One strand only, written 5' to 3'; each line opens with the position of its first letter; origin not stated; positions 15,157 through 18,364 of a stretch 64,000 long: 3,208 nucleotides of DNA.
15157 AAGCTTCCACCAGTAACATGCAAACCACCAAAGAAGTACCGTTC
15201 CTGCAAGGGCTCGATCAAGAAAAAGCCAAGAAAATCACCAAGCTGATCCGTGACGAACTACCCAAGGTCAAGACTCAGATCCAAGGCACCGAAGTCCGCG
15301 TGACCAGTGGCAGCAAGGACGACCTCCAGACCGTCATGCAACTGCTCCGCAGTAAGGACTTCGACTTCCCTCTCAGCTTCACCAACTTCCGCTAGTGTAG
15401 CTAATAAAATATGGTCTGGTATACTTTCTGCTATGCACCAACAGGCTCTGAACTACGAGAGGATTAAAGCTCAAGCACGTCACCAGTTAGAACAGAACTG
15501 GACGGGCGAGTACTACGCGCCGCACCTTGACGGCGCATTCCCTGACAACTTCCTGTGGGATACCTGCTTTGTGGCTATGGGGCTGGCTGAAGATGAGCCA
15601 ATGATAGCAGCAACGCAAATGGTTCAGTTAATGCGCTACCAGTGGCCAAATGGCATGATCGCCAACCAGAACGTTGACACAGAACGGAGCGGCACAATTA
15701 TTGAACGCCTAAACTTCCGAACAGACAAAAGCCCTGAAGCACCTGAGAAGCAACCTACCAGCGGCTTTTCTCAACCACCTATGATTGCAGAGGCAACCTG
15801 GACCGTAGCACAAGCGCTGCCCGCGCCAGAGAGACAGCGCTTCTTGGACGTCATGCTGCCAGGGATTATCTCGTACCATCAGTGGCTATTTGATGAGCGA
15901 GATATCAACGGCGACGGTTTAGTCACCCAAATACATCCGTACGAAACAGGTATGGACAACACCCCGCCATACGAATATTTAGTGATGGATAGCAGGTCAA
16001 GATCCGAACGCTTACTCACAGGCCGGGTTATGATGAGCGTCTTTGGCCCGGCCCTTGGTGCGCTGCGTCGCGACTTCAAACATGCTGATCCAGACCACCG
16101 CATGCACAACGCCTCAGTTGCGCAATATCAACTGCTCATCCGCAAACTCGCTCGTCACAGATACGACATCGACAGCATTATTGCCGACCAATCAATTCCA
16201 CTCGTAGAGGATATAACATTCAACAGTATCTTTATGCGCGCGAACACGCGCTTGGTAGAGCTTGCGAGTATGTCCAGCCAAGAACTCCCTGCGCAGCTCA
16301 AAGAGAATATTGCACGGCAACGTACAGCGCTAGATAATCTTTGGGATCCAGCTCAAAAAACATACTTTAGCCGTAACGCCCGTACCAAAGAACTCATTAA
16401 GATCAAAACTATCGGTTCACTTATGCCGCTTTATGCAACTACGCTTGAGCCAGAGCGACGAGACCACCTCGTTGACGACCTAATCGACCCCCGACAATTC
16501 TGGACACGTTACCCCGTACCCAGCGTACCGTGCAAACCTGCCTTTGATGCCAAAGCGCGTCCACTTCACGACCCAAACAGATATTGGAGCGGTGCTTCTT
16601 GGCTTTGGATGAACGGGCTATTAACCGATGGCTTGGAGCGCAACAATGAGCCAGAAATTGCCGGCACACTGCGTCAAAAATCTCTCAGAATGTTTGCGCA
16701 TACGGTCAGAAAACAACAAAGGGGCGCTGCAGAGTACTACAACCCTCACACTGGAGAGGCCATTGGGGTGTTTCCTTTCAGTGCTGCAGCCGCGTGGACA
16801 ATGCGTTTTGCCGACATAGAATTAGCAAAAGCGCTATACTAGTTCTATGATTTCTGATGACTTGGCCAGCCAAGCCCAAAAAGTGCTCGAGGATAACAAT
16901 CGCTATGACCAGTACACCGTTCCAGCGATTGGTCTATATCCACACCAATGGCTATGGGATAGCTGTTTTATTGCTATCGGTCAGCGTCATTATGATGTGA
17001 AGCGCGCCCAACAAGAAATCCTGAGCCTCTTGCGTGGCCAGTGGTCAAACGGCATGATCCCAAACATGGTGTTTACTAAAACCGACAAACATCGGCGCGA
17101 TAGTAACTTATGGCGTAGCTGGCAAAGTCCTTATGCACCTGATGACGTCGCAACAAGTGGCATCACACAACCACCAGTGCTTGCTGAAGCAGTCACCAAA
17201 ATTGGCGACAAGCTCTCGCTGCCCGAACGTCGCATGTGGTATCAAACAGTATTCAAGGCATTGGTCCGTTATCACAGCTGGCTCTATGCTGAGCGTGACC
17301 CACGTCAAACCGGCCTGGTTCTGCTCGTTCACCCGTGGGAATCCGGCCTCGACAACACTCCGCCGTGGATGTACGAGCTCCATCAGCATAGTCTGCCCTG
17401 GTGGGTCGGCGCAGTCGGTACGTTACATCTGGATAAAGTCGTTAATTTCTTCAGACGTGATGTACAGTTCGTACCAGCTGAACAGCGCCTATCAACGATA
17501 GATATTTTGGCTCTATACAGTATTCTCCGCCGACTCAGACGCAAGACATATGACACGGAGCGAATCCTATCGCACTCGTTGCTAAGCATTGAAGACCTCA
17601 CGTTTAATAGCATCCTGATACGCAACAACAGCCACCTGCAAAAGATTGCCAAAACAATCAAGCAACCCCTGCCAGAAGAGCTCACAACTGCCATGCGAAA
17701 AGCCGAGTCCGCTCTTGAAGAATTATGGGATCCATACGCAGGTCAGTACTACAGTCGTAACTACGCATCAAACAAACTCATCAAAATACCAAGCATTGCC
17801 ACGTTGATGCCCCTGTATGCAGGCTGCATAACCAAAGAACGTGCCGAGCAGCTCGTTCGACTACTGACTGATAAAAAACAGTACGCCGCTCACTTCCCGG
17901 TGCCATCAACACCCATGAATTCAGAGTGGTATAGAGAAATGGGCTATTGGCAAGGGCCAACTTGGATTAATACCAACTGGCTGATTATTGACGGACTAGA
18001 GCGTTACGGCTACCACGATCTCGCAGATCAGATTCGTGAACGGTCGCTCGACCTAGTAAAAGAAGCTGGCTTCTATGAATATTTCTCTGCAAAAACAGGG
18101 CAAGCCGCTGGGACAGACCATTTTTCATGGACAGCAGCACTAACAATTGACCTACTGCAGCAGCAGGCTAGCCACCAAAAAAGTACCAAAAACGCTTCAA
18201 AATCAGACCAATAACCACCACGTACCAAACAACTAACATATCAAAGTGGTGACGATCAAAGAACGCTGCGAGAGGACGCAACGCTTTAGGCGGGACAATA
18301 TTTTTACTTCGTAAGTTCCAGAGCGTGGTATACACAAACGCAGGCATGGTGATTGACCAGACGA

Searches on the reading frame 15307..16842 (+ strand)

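Call 103: search_protein_families(library=pfam, proteins=[window:15307-16842:+], max_evalue=0.00001)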
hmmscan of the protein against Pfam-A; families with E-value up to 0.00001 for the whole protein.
window:15307-16842:+ (511 aa): 3 families
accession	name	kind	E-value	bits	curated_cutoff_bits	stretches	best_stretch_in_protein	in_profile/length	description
PF22422.2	MGH1-like_GH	-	5.4e-72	243.7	27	1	82-487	5-349/356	Mannosylglycerate hydrolase MGH1-like glycoside hydrolase domain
PF01204.24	Trehalase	-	1.7e-11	44.1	21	1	155-482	179-480/512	Trehalase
PF03200.22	Glyco_hydro_63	-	3.9e-10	39.6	22.4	1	350-464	329-442/492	Glycosyl hydrolase family 63 C-terminal domain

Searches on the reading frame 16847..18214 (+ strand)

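Call 103: search_protein_families(library=pfam, proteins=[window:16847-18214:+], max_evalue=0.00001)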
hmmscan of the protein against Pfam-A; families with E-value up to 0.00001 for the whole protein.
window:16847-18214:+ (455 aa): 3 families
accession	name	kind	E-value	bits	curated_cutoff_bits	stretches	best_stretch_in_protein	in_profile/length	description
PF22422.2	MGH1-like_GH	-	2e-91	307.7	27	1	31-429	1-356/356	Mannosylglycerate hydrolase MGH1-like glycoside hydrolase domain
PF01204.24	Trehalase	-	2.8e-13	50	21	1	230-406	286-464/512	Trehalase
PF03200.22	Glyco_hydro_63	-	1.3e-10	41.2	22.4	1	308-432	339-486/492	Glycosyl hydrolase family 63 C-terminal domain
